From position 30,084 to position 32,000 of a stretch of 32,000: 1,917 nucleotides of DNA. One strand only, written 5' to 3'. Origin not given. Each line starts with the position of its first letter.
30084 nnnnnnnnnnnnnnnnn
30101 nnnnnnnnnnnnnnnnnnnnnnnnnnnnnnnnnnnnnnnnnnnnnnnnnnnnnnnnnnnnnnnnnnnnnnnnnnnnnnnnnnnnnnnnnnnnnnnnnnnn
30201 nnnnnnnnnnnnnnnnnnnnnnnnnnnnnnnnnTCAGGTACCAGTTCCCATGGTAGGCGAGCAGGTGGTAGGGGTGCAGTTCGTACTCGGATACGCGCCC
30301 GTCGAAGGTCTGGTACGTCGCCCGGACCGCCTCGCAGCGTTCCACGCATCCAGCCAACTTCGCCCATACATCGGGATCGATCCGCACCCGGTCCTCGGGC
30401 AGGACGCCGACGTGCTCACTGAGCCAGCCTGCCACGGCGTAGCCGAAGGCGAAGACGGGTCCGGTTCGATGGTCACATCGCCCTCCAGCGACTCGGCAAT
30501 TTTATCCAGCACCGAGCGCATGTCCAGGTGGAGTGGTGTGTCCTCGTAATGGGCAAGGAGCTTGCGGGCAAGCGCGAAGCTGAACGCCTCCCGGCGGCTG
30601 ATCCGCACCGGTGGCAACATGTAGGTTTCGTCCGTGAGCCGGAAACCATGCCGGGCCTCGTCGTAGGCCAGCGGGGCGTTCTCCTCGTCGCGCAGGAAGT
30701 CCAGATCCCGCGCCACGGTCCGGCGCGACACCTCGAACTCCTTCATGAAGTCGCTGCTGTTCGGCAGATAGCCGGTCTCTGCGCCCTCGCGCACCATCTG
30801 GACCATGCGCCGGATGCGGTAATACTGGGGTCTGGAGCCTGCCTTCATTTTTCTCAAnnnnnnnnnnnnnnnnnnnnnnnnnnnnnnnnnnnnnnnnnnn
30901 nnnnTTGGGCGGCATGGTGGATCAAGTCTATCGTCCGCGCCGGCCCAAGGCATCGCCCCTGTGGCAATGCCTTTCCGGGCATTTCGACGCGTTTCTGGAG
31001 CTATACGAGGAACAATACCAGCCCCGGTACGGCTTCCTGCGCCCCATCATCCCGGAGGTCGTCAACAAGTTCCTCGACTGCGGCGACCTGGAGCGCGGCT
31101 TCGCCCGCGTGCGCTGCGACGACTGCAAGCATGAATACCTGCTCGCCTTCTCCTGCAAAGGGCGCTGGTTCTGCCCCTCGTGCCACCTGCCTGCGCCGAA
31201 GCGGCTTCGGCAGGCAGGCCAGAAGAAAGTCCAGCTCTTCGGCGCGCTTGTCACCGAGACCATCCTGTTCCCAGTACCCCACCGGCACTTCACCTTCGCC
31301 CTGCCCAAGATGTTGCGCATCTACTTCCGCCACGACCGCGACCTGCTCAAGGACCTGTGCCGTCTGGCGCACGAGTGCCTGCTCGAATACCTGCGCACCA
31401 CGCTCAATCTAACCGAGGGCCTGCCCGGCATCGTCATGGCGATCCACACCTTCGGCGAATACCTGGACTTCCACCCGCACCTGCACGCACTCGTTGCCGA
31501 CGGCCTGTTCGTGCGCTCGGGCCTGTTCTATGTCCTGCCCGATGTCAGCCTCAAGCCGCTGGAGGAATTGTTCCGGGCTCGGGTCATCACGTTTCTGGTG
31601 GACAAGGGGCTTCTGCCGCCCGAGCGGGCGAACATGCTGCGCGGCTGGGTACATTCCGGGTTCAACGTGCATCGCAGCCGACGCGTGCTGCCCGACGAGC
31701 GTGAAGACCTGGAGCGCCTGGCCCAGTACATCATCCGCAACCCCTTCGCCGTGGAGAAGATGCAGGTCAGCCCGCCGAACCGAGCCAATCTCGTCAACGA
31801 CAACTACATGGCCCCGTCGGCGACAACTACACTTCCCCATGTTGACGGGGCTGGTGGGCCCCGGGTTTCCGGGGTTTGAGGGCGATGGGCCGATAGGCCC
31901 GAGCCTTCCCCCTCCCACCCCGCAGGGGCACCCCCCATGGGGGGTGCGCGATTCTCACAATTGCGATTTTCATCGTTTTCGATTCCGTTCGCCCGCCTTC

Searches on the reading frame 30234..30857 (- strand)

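Call 75: search_protein_families(library=pfam, proteins=[window:30234-30857:-], max_evalue=0.001)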
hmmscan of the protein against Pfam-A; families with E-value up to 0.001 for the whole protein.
window:30234-30857:- (207 aa): 1 family
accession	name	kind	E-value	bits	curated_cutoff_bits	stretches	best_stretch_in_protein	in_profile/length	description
PF08279.18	HTH_11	-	0.00047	20.4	25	1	34-58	18-42/55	HTH domain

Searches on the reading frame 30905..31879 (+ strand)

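Call 75: search_protein_families(library=pfam, proteins=[window:30905-31879:+], max_evalue=0.001)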
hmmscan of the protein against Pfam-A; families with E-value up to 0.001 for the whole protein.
window:30905-31879:+ (324 aa): 2 families
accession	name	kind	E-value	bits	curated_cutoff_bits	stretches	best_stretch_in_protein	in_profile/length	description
PF14319.11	Zn_Tnp_IS91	-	1.5e-14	54.2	26.3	1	34-108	5-77/90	Transposase zinc-binding domain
PF04986.18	Y2_Tnp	-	9.6e-11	42.5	20.9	1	175-285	1-123/183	Putative transposase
